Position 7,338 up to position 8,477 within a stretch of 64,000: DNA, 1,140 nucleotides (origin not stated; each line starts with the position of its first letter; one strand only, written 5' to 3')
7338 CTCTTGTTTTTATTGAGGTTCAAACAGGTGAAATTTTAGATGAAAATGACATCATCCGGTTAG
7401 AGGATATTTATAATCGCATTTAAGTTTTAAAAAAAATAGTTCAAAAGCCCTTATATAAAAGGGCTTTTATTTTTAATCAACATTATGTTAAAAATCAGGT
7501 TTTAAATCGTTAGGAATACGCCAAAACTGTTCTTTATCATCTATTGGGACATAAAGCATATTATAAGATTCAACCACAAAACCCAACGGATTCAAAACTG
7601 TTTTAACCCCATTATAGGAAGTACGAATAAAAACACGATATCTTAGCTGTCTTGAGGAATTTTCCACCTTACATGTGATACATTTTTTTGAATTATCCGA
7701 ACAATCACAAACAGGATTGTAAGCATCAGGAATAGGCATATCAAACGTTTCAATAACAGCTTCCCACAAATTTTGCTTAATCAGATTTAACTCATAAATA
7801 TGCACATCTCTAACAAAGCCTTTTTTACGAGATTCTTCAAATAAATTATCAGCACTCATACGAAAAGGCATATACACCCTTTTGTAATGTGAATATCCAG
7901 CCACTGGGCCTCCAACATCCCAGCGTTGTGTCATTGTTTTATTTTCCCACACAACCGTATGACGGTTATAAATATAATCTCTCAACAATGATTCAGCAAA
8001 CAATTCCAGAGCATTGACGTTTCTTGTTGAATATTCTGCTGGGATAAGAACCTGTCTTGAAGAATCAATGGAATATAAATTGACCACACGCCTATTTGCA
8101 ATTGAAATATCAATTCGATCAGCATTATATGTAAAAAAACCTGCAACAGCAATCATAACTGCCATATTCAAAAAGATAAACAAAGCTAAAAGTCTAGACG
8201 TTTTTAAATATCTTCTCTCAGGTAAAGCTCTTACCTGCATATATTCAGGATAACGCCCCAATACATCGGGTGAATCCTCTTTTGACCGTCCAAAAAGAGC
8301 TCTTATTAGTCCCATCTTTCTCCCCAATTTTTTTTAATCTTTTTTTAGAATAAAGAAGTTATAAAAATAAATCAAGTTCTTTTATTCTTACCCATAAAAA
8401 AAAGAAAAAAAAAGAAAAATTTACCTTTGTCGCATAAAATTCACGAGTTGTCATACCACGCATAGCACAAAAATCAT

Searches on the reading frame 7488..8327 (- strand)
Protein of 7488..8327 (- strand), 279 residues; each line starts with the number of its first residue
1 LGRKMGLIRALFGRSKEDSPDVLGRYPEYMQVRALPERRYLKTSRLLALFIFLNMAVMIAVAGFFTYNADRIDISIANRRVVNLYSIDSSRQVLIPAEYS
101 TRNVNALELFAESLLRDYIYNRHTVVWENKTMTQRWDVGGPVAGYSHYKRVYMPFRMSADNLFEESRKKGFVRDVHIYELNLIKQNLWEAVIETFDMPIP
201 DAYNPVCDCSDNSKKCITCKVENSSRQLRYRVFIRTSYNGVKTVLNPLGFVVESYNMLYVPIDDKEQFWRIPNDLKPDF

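Call 19: search_protein_families(library=pfam, proteins=[window:7488-8327:-], max_evalue=0.01)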
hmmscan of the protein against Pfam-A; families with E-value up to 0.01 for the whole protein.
window:7488-8327:- (279 aa): 0 families

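Call 20: search_protein_families(library=phrogs, proteins=[window:7488-8327:-], max_evalue=0.01)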
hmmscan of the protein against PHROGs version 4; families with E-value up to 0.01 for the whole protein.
window:7488-8327:- (279 aa): 0 families

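Call 21: search_protein_families(library=padloc, proteins=[window:7488-8327:-], max_evalue=0.01)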
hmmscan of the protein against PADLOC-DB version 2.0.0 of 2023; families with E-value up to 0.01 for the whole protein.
window:7488-8327:- (279 aa): 0 families

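Call 22: search_protein_families(library=ncbifam, proteins=[window:7488-8327:-], max_evalue=0.01)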
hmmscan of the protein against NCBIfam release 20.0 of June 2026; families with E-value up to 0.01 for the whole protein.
window:7488-8327:- (279 aa): 0 families

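Call 90: search_solved_structures(query=window:7488-8327:-, max_evalue=10)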
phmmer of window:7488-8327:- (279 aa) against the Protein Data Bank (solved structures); distinct sequences matched with E-value up to 10: 5.
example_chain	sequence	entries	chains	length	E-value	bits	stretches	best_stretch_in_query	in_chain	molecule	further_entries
4pjq_A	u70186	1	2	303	2.3e-06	30.6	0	159-179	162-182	Pentatricopeptide repeat protein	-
4pjr_A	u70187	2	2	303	5.1e-05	26.1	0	159-180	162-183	Pentatricopeptide repeat protein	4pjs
6non_A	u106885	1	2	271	1.3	11.7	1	73-108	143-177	Cobyrinic acid ac-diamide synthase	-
6nop_B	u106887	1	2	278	1.4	11.6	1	73-108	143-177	Cobyrinic acid ac-diamide synthase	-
6noo_A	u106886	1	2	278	1.4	11.6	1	73-108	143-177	Maintenance of carboxysome positioning A protein, MCDA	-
